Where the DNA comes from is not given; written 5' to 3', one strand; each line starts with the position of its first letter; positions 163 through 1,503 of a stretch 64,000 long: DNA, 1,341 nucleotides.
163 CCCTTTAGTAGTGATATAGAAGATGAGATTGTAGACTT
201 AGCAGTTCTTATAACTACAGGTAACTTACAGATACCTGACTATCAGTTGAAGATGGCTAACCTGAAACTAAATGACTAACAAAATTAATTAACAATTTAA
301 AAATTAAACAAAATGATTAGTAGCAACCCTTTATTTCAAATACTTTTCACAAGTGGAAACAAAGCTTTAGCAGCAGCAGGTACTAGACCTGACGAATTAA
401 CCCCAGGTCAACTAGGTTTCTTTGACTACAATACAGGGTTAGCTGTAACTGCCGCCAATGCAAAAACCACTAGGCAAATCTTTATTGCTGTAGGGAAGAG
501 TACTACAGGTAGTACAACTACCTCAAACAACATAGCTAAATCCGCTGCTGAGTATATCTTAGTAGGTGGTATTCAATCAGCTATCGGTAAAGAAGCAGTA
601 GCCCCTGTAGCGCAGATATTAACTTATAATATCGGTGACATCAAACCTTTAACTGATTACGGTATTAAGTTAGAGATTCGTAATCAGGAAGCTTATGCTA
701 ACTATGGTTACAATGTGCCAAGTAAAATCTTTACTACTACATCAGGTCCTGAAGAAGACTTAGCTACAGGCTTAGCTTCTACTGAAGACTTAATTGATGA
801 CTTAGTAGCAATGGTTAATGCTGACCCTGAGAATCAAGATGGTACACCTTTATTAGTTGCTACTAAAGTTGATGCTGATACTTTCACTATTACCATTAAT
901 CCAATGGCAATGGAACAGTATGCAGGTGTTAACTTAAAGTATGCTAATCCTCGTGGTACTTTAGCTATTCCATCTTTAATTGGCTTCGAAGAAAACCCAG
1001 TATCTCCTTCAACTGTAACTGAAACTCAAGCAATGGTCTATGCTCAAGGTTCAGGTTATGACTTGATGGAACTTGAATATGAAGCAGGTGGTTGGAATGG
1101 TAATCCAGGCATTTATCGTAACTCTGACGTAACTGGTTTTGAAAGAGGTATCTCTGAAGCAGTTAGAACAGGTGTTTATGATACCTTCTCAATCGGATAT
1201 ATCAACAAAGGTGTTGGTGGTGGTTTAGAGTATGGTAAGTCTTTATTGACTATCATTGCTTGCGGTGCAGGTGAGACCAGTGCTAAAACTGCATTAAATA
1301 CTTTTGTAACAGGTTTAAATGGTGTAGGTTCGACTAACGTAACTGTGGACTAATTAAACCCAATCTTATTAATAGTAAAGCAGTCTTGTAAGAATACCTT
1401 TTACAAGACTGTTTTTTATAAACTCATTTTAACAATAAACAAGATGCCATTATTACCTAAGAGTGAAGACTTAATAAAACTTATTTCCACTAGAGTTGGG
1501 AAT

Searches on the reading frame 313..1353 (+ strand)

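Call 26: search_protein_families(library=phrogs, proteins=[window:313-1353:+], max_evalue=0.001)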
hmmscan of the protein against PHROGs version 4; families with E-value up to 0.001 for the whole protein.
window:313-1353:+ (346 aa): 1 family
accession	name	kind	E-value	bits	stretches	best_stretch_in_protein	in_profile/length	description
phrog_15060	-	unknown function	1e-32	114.7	2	5-171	6-175/411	-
